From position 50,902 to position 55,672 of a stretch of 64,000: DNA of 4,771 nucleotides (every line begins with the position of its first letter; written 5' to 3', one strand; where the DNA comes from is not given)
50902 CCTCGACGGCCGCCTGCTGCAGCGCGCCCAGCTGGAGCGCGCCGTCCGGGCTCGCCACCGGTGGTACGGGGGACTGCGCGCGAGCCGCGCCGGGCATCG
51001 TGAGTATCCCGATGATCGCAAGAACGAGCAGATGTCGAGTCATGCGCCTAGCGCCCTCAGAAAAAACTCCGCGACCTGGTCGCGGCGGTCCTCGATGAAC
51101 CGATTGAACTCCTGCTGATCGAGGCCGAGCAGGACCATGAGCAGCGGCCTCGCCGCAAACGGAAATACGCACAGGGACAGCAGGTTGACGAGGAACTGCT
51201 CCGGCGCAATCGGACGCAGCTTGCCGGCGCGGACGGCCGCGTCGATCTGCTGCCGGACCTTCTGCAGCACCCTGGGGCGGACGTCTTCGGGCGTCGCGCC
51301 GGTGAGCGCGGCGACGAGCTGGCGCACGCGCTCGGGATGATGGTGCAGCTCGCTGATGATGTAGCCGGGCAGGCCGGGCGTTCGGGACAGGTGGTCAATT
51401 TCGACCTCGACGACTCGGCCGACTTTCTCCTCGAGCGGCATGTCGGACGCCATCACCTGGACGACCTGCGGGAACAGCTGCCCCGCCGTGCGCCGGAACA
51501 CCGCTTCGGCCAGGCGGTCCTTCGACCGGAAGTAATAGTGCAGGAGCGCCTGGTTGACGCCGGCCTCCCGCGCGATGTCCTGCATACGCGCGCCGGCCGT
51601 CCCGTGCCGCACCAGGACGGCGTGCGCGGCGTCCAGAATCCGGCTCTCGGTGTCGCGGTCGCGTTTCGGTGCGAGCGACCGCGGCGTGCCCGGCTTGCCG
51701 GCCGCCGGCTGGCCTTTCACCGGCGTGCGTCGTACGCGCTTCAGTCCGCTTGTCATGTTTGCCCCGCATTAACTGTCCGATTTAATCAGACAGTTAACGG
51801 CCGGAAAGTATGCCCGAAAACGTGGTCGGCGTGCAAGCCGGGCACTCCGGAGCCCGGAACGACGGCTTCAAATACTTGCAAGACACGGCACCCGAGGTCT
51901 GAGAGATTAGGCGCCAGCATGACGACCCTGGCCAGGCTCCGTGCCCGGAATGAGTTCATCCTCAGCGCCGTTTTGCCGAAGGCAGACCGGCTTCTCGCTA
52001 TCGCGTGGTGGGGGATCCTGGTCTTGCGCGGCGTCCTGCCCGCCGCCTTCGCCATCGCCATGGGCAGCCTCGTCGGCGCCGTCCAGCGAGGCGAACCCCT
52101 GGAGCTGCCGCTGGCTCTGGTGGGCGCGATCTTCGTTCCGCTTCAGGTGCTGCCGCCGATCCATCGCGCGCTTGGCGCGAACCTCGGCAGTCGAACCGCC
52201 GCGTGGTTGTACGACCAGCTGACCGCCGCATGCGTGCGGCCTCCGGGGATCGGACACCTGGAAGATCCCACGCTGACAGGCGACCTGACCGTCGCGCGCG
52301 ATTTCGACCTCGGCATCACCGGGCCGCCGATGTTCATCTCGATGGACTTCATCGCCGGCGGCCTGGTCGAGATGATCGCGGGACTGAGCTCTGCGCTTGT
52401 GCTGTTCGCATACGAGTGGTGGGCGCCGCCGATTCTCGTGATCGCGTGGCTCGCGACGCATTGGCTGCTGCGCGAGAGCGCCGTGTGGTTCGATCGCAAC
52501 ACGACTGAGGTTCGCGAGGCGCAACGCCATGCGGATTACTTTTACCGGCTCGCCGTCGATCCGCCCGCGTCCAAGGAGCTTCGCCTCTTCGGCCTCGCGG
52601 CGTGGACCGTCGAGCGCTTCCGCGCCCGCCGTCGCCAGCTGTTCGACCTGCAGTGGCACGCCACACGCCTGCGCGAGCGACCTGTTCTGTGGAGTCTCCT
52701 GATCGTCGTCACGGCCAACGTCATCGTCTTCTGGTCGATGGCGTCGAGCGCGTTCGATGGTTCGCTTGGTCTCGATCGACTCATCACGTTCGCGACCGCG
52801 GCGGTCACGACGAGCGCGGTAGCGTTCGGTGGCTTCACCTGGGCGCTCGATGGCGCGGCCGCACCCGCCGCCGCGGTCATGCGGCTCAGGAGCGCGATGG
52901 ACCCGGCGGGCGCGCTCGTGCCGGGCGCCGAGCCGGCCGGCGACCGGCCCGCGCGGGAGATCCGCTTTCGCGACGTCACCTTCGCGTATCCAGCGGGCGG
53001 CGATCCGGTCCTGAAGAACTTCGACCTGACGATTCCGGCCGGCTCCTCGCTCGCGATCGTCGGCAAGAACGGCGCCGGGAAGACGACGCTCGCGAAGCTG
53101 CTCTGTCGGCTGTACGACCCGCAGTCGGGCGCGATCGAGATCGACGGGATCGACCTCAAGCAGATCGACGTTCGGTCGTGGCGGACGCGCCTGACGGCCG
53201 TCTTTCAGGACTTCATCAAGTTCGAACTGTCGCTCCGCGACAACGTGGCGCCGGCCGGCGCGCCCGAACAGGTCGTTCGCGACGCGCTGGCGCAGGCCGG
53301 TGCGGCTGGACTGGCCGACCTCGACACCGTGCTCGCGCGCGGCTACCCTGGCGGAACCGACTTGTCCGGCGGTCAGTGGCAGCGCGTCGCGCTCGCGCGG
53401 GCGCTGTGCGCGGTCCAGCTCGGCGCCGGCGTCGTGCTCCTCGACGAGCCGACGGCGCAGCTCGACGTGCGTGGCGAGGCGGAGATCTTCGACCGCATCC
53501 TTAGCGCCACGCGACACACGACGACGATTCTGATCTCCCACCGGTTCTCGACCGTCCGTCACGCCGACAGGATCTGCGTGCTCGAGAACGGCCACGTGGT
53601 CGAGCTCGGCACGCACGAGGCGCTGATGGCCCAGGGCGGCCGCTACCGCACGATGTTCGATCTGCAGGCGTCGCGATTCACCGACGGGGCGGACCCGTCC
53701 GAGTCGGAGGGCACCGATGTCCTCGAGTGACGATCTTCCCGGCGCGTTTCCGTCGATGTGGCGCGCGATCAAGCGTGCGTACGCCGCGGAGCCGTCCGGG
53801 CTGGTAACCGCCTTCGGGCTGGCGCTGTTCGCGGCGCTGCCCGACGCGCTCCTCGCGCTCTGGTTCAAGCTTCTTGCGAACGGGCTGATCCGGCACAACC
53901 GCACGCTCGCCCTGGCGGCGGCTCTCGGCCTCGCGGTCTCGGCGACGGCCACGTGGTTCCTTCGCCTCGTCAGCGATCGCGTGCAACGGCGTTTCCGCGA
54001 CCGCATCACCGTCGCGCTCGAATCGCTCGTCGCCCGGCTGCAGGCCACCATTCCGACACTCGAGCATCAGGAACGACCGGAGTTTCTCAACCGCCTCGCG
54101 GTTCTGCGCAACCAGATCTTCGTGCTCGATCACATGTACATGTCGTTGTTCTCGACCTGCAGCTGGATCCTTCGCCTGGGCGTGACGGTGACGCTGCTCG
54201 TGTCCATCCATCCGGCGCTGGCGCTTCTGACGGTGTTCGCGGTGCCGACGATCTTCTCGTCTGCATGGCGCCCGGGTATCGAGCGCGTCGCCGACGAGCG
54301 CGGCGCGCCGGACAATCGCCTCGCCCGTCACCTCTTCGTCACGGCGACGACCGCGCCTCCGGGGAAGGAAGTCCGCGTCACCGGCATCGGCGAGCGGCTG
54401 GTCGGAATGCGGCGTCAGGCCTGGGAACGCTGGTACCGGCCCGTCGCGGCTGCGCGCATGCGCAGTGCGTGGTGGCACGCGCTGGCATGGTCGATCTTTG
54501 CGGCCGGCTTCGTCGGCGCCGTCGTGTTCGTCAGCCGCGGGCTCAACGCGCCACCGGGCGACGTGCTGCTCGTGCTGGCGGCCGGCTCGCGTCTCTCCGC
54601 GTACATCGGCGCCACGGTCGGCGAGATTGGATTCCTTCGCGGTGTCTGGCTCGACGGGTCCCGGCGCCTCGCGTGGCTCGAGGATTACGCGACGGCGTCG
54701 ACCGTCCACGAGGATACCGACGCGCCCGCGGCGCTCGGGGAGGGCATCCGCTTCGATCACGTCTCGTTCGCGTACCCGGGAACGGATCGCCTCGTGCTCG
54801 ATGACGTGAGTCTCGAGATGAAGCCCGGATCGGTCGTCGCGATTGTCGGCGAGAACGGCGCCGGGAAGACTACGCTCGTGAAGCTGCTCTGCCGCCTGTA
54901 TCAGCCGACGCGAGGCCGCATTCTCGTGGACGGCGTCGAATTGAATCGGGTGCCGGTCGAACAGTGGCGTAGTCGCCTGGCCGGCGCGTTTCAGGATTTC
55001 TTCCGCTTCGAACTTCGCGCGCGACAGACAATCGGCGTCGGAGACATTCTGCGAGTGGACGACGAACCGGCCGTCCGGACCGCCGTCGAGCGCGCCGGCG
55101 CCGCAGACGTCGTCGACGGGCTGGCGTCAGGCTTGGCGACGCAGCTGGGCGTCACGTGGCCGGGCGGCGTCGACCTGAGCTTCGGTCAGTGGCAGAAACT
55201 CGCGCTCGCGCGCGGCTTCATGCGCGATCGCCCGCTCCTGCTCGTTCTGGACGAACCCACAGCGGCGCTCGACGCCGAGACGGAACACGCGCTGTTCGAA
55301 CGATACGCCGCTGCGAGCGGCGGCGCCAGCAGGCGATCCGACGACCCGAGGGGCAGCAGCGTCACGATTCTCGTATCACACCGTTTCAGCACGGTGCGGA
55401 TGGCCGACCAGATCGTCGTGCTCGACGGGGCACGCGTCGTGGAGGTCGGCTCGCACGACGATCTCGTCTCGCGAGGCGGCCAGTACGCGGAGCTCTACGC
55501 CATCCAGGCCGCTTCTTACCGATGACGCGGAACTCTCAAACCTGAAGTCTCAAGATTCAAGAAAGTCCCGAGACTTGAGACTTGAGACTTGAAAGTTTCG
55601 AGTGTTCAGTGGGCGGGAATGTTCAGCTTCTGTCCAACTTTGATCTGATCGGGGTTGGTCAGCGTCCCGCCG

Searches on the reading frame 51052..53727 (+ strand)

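Call 55: search_protein_families(library=pfam, proteins=[window:51052-53727:+], max_evalue=0.0001)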
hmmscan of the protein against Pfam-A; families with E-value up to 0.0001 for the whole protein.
window:51052-53727:+ (892 aa): 2 families
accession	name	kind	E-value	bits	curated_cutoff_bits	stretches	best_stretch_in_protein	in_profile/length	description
PF00005.33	ABC_tran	-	3.2e-30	106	25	1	654-802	1-137/137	ABC transporter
PF02463.25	SMC_N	-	1.8e-05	24.7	40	0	770-842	136-209/220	RecF/RecN/SMC N terminal domain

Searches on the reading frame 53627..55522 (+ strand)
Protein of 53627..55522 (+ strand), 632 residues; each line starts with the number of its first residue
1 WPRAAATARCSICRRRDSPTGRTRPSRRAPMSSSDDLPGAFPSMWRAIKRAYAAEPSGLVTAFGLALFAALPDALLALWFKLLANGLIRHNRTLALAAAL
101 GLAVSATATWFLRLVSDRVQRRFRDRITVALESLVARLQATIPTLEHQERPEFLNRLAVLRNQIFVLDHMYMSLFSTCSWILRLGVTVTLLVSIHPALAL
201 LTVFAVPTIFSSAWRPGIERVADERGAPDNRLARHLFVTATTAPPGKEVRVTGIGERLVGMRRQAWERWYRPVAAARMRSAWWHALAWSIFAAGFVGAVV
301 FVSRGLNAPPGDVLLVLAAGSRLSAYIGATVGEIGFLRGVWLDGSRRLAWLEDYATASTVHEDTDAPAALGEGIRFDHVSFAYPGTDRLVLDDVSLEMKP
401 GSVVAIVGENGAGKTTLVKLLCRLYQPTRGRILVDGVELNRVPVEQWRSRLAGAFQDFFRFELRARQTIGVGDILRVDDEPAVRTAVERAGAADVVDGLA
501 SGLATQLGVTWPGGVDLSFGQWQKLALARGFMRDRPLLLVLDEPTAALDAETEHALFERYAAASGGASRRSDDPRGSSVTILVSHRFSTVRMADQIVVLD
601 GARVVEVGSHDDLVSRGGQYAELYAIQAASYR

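Call 55: search_protein_families(library=pfam, proteins=[window:53627-55522:+], max_evalue=0.0001)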
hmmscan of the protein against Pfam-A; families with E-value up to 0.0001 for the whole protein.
window:53627-55522:+ (632 aa): 2 families
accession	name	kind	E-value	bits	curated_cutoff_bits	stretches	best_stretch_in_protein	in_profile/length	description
PF00005.33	ABC_tran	-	1.8e-26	93.8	25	1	391-546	1-137/137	ABC transporter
PF13304.12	AAA_21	-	4.1e-05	24.2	27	0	404-421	2-19/304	AAA domain, putative AbiEii toxin, Type IV TA system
